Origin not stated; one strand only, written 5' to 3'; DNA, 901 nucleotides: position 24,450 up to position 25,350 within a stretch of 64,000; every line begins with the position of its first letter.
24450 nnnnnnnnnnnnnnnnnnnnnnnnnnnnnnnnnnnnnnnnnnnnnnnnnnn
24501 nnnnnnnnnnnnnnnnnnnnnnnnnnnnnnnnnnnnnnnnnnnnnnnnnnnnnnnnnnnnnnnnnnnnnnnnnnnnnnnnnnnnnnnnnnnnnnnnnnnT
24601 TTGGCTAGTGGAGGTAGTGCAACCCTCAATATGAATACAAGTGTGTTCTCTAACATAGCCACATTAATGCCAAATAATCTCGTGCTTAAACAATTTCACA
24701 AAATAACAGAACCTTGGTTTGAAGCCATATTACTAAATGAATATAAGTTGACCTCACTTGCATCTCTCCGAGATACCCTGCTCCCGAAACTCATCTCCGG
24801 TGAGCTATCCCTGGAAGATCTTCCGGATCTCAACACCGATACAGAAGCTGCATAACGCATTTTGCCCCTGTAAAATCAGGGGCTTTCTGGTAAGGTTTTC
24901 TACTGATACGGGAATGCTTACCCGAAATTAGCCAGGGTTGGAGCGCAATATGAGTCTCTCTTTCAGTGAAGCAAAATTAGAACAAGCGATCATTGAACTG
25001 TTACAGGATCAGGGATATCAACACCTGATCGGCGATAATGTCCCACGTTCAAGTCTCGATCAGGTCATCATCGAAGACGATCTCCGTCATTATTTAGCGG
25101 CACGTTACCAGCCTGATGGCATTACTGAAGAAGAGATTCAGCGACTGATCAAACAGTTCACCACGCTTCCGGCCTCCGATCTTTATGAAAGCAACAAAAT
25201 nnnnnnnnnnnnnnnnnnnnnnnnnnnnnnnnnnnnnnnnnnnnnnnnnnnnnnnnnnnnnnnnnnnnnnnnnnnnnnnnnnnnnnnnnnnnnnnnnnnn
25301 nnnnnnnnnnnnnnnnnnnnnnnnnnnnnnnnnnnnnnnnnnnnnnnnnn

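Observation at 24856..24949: Hairpin between hsdS and hsdR suggests hsdR is a separate transcription unit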

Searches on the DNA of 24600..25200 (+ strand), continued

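Call 74: search_with_rna_model(model_id=R1, sources=[window, L009, L010, L011, L012, L013, L014, L015, L016, L017, L018, L019, L020, L021, L022, L023, L024, L025, L026, L027, L028, L029, L030, L031, L032, L033, L034, L035, L036, L037, L038, L039, L040, L041, L042, L043, L044, L045, L046, L047, L048, L049, L050, L051, L052, L053, L054, L055, L056, L057, L058, L059, L060, L061, L062, L063, L064, L065, L066, L067, L068, L069, L070, L071, L072, L073, L074, L075, L076, L077, L078, L079, L080, L081, L082, L083, L084, L085, L086], max_evalue=1)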
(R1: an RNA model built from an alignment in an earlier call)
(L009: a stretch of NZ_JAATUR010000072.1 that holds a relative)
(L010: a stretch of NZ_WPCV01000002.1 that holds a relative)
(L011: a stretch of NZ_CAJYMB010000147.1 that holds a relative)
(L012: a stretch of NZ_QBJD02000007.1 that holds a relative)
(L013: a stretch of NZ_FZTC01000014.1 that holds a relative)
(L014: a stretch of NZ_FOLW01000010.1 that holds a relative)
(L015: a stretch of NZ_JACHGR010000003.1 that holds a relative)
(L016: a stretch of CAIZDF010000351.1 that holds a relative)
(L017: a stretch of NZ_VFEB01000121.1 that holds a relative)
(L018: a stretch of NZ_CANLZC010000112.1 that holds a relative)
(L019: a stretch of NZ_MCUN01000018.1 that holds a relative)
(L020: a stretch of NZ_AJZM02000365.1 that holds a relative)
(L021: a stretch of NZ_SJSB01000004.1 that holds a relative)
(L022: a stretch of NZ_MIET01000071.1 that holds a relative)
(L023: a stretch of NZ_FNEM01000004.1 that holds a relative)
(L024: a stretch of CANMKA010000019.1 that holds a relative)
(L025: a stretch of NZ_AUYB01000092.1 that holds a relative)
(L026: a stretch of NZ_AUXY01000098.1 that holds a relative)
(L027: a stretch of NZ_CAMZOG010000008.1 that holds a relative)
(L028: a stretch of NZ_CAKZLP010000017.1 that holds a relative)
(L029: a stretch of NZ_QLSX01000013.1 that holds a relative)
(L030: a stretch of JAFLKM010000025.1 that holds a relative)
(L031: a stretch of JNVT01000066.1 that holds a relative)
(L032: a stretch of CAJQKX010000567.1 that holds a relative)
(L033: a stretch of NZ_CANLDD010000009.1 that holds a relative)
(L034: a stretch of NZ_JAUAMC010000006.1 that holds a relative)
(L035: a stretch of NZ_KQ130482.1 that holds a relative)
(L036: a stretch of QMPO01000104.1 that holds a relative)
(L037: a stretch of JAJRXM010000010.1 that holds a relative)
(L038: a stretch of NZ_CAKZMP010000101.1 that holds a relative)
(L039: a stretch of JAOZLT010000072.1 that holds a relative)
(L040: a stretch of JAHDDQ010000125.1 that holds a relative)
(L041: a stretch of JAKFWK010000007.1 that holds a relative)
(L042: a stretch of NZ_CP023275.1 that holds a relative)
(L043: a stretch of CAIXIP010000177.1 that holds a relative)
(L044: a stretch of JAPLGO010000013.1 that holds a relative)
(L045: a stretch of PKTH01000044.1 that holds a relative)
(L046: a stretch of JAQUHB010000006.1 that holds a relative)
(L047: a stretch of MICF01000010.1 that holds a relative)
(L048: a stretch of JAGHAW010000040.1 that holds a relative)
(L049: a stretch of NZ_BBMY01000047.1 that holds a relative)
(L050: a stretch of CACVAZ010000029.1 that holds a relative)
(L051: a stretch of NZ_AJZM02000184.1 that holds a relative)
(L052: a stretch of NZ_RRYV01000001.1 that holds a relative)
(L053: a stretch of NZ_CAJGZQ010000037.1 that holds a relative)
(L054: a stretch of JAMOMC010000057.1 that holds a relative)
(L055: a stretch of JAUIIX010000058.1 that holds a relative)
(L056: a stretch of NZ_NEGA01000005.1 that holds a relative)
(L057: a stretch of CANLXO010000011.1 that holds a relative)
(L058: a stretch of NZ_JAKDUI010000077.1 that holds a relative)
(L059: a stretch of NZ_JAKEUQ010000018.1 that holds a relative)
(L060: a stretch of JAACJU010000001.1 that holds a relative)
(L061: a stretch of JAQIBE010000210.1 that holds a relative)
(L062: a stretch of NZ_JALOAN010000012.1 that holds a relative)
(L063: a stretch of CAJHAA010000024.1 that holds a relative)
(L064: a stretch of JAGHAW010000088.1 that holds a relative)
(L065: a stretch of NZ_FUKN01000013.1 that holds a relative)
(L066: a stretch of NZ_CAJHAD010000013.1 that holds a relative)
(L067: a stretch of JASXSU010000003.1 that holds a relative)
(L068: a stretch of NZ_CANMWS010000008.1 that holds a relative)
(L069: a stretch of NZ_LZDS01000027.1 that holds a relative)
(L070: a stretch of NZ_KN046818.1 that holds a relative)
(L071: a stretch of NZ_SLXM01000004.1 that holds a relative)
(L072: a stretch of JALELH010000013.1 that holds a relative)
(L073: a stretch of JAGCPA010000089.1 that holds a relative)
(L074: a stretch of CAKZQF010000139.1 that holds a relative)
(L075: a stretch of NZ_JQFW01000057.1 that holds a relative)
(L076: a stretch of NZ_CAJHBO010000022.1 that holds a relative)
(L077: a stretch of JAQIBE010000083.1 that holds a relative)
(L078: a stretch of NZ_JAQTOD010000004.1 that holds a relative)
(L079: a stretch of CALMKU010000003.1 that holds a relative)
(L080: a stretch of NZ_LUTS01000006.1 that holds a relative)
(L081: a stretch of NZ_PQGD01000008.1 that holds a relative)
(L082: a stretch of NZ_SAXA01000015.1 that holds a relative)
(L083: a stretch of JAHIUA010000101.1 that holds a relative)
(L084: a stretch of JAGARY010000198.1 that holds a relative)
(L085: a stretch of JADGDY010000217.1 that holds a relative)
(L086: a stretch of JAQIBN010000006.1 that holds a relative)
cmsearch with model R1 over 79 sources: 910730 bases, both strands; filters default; matches with E-value up to 1: 18.
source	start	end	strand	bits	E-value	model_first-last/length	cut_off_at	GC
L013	4903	5003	+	129.2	3.4e-28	1-101/101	no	0.47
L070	4903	5003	+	124.5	5e-27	1-101/101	no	0.45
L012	4904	5003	+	121.7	2.4e-26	1-101/101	no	0.49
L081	4904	5003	+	119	1.1e-25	1-101/101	no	0.48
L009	144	243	+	115.2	9.5e-25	1-101/101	no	0.46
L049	4815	4914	+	115.2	9.5e-25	1-101/101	no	0.46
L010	4905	5003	+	114.9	1.1e-24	1-101/101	no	0.46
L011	4904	5003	+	113.6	2.2e-24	1-101/101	no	0.51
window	24853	24952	+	107.7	6.5e-23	1-101/101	no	0.46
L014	4887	4982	+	66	1.1e-12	1-101/101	no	0.43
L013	4934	4976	-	31.2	0.00037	33-75/101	no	0.37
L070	4934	4976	-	27.3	0.0033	33-75/101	no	0.35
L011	4935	4976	-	24.4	0.017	33-75/101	no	0.36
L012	4909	5008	-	22.8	0.041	1-101/101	no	0.49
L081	4909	5008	-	22.8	0.042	1-101/101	no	0.48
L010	4910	5008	-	19.9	0.21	1-101/101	no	0.46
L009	175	217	-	17.9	0.64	33-75/101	no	0.4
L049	4846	4888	-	17.9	0.64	33-75/101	no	0.4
